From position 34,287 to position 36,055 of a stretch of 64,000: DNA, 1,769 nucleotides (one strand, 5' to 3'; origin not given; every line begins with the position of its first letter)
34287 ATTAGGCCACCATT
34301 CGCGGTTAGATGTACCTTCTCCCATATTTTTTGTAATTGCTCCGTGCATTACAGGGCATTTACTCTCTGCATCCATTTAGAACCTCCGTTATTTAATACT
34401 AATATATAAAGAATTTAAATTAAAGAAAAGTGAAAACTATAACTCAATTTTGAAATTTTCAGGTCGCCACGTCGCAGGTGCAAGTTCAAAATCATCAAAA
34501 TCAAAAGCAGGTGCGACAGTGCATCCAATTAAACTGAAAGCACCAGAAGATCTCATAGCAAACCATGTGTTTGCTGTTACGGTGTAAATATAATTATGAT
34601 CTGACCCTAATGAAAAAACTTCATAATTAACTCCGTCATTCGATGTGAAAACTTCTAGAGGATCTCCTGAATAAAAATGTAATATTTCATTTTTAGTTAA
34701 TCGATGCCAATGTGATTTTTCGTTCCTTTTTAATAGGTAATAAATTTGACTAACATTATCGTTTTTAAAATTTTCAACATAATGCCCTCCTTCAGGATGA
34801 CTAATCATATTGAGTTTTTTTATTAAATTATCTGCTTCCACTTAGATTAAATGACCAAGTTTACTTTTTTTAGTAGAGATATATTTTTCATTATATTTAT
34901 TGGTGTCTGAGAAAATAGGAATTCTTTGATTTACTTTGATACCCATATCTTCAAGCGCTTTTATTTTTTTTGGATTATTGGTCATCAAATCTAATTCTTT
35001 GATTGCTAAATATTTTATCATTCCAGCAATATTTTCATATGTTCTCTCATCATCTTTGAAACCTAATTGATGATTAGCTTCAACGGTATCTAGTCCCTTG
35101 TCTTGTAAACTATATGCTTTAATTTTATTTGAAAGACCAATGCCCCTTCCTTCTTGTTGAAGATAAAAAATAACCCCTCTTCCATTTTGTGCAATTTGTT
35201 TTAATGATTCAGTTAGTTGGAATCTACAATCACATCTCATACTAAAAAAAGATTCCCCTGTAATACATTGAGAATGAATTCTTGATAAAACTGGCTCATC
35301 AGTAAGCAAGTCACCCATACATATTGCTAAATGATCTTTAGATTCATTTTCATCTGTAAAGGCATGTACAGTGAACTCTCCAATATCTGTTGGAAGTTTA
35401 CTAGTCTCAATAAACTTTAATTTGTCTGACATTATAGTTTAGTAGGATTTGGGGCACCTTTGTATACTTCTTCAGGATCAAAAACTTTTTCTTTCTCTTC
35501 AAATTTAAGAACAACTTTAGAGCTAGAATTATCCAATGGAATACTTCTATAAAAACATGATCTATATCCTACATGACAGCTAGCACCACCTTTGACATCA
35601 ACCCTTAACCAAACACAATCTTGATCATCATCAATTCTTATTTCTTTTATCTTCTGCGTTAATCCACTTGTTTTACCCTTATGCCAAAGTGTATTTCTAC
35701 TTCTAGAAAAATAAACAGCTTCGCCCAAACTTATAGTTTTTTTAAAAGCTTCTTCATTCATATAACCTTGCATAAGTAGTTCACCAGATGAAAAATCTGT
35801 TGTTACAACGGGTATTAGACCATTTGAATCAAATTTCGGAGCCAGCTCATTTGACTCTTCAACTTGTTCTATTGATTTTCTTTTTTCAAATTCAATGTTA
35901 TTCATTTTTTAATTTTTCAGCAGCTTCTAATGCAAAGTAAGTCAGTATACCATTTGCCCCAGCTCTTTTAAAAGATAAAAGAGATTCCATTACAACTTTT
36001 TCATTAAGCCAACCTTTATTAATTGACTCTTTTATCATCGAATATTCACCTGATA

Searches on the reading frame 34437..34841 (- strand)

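Call 3: search_protein_families(library=pfam, proteins=[window:34437-34841:-], max_evalue=0.01)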
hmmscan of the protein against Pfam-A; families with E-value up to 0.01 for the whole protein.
window:34437-34841:- (134 aa): 1 family
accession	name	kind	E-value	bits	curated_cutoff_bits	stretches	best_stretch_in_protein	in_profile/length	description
PF06172.17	Cupin_5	-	4.3e-33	114.7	25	1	5-121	2-139/139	Cupin superfamily (DUF985)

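Call 4: search_protein_families(library=ncbifam, proteins=[window:34437-34841:-], max_evalue=0.01)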
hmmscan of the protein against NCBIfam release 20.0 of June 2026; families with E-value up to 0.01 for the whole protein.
window:34437-34841:- (134 aa): 1 family
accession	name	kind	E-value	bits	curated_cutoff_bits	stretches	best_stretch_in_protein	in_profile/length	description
TIGR04366.1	cupin_WbuC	subfamily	0.0013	18.7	42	1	43-101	49-107/132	WbuC family cupin fold metalloprotein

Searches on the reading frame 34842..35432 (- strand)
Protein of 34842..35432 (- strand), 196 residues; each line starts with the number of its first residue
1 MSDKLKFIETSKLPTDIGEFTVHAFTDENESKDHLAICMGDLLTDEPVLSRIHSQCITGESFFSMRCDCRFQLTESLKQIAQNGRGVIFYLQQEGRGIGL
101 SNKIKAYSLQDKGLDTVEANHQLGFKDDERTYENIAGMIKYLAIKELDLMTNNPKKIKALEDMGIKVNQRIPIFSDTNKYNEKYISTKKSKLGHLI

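Call 3: search_protein_families(library=pfam, proteins=[window:34842-35432:-], max_evalue=0.01)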
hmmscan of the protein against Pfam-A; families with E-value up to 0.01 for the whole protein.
window:34842-35432:- (196 aa): 1 family
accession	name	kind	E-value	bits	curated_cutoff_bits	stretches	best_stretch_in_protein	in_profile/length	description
PF00925.25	GTP_cyclohydro2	-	8e-62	208.1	23.3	1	10-172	5-165/165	GTP cyclohydrolase II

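Call 4: search_protein_families(library=ncbifam, proteins=[window:34842-35432:-], max_evalue=0.01)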
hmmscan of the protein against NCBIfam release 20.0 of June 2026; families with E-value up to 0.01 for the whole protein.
window:34842-35432:- (196 aa): 9 families
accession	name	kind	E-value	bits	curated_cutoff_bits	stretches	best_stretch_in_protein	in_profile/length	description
NF001591.0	PRK00393.1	subfamily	3.4e-80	268.1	148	1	4-196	3-194/199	GTP cyclohydrolase II RibA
TIGR00505.1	ribA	equivalog_domain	4e-73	245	205.85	1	10-196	5-191/191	GTP cyclohydrolase II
NF006806.0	PRK09319.1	equivalog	3.4e-72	243.9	764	1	10-196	221-409/561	bifunctional 3,4-dihydroxy-2-butanone-4-phosphate synthase/GTP cyclohydrolase II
NF006805.0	PRK09318.1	equivalog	1e-69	235.4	486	1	8-196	195-380/387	bifunctional 3,4-dihydroxy-2-butanone-4-phosphate synthase/GTP cyclohydrolase II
NF006803.0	PRK09311.1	equivalog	9.3e-69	232.1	569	1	9-196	216-404/417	bifunctional 3,4-dihydroxy-2-butanone-4-phosphate synthase/GTP cyclohydrolase II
NF006456.0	PRK08815.1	equivalog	5.5e-57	193.7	464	1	16-196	185-365/376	GTP cyclohydrolase II RibA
NF010626.1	PRK14019.1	equivalog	8.6e-16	57.8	513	1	8-168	208-358/364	bifunctional 3,4-dihydroxy-2-butanone-4-phosphate synthase/GTP cyclohydrolase II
NF005536.0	PRK07198.1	equivalog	5.2e-10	38.7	403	1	47-175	239-378/419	GTP cyclohydrolase II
NF009132.0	PRK12485.1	equivalog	8.7e-07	28.3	693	1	6-97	207-299/369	bifunctional 3,4-dihydroxy-2-butanone-4-phosphate synthase/GTP cyclohydrolase II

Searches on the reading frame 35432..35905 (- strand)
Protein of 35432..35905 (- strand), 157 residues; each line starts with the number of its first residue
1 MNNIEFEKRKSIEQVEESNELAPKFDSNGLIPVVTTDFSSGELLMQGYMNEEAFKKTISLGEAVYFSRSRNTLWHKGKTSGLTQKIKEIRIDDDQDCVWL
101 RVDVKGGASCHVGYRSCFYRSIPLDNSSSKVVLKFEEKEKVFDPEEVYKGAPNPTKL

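Call 3: search_protein_families(library=pfam, proteins=[window:35432-35905:-], max_evalue=0.01)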
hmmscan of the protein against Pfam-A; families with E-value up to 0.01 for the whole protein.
window:35432-35905:- (157 aa): 1 family
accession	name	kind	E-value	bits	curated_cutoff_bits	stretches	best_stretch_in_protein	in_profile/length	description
PF01502.23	PRA-CH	-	4.1e-31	107.1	27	1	45-119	1-74/74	Phosphoribosyl-AMP cyclohydrolase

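Call 4: search_protein_families(library=ncbifam, proteins=[window:35432-35905:-], max_evalue=0.01)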
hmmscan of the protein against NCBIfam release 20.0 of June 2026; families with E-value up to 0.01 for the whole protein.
window:35432-35905:- (157 aa): 2 families
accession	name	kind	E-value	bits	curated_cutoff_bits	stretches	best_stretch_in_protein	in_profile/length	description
NF000768.0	PRK00051.1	equivalog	1.9e-45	153.6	126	1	13-148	6-130/131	phosphoribosyl-AMP cyclohydrolase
NF002747.0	PRK02759.1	equivalog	1e-35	123.3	187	1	23-125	10-108/208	bifunctional phosphoribosyl-AMP cyclohydrolase/phosphoribosyl-ATP diphosphatase HisIE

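Call 69: list_cluster_members(proteins=[L162:211-822:+, L162:1079-2071:+, L162:2077-2958:+, L106:3750-4355:+, L136:3624-4226:+, window:35432-35902:-, window:35898-36896:-])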
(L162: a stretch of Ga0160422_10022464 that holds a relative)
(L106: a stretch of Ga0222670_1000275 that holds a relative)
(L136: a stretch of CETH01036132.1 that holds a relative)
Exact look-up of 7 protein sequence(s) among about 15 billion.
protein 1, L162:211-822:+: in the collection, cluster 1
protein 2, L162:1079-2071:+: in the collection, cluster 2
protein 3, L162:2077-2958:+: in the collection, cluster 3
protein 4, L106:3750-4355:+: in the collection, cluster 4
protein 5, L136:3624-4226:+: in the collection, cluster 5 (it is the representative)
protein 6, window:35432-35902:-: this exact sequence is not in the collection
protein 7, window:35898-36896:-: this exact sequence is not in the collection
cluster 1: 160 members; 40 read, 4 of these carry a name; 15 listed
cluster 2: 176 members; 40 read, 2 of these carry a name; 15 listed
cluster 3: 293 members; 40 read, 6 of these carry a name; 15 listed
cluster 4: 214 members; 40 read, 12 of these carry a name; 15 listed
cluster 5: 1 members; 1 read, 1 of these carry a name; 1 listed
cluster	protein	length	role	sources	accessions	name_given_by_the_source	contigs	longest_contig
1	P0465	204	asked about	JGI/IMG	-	-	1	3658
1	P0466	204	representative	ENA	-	-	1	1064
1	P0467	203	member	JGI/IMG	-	GTP cyclohydrolase I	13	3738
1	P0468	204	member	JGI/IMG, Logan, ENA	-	GTP cyclohydrolase I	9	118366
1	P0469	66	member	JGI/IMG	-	GTP cyclohydrolase I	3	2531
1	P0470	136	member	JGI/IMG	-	GTP cyclohydrolase I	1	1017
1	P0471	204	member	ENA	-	-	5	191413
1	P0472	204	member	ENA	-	-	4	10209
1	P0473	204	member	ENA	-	-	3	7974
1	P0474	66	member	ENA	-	-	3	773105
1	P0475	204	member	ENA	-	-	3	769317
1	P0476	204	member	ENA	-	-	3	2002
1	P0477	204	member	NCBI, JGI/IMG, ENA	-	-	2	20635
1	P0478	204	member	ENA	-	-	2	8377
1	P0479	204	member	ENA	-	-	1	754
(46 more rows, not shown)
